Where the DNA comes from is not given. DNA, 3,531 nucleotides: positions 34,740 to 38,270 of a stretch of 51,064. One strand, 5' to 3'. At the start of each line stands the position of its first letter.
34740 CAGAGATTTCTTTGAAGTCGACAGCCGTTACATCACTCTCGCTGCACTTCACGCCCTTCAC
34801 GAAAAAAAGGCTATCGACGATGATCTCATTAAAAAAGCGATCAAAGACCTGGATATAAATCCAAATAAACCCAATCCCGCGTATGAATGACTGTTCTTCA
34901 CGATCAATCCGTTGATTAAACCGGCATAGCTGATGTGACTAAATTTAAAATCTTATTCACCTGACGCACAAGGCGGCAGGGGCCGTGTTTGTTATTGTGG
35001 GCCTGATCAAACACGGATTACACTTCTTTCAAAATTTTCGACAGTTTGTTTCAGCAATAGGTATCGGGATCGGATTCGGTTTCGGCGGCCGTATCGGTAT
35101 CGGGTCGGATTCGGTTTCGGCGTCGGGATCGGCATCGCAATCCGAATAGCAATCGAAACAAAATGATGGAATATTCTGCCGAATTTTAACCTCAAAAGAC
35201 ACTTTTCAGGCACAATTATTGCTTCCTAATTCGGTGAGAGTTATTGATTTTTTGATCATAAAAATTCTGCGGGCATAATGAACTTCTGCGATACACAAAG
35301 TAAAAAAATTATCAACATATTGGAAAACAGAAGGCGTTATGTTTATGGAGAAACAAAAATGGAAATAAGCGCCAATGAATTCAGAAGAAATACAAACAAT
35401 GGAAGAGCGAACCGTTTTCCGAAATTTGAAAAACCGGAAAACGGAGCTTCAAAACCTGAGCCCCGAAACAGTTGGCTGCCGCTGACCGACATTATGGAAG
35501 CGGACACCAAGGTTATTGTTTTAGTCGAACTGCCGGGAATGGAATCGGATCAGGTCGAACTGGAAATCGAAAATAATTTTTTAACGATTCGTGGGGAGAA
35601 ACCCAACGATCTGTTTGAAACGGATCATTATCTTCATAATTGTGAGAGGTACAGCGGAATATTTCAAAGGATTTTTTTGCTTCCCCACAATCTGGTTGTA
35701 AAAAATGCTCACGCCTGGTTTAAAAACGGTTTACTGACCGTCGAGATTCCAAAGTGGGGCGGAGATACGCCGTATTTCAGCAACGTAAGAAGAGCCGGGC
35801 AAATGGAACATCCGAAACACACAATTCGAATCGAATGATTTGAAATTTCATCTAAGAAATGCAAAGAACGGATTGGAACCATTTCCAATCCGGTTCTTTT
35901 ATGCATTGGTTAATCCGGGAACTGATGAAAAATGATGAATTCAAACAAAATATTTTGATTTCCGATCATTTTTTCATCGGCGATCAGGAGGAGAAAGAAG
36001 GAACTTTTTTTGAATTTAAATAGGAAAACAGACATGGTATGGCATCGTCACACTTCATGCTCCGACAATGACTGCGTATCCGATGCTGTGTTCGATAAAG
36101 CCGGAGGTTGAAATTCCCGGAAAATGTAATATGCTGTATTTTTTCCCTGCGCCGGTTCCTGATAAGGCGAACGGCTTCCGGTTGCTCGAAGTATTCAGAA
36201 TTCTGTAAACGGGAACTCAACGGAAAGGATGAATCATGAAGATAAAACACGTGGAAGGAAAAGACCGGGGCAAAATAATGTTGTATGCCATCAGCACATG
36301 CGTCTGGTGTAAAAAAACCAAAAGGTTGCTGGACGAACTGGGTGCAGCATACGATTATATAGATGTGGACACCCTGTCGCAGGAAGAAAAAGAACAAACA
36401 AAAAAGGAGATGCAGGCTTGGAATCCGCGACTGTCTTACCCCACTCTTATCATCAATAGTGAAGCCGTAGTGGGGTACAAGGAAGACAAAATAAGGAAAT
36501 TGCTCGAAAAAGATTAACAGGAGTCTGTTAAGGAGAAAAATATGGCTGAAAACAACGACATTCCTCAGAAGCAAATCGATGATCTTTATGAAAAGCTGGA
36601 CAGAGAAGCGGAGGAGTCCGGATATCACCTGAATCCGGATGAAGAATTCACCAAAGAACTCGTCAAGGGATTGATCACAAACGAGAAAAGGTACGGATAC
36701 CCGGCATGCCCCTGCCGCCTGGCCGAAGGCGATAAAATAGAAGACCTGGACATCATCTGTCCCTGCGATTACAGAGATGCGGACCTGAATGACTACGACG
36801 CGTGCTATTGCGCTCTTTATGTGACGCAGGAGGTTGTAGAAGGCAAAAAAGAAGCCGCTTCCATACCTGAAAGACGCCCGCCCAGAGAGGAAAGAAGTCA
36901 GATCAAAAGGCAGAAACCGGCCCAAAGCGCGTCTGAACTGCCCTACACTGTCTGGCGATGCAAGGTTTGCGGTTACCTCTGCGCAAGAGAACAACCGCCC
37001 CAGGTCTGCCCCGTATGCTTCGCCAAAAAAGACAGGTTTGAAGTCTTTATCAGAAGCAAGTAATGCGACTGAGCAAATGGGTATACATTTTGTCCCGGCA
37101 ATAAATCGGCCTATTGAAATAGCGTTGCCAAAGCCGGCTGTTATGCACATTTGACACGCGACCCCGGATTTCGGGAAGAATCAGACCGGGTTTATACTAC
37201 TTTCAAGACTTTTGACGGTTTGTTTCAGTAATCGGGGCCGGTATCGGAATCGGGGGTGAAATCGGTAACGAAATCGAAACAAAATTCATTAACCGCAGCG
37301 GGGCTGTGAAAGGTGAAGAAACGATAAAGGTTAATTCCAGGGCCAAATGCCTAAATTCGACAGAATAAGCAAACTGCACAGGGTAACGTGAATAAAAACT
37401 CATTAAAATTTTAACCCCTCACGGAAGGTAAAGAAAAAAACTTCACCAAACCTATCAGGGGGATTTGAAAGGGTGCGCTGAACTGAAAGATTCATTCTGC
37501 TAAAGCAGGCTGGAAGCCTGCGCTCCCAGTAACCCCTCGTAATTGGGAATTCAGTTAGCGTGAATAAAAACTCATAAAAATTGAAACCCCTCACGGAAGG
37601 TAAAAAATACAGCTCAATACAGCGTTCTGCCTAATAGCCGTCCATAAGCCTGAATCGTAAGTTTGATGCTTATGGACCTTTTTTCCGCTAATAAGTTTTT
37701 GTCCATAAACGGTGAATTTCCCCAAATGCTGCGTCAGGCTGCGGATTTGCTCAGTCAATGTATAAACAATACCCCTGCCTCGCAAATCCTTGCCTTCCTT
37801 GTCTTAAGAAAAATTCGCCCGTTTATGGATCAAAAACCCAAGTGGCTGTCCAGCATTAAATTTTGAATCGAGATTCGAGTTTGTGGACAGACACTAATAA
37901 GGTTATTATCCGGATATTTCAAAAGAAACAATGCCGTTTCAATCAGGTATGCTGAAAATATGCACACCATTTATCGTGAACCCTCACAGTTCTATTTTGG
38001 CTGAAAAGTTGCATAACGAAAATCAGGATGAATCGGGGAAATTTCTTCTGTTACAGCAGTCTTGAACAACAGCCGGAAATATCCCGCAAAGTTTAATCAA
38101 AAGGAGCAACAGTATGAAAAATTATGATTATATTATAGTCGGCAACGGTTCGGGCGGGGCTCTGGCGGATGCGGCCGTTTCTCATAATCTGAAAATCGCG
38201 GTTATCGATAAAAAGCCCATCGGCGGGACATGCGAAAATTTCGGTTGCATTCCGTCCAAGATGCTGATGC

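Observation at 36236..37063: Thiol-redox pair of a CVWC glutaredoxin-like protein and a ferredoxin:thioredoxin-reductase catalytic domain fused to rubredoxin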

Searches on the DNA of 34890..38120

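Call 63: search_rna_families(source=window, start=34890, end=38120, threshold=evalue, max_evalue=1)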
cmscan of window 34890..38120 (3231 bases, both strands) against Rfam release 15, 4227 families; matches with E-value up to 1: 0.
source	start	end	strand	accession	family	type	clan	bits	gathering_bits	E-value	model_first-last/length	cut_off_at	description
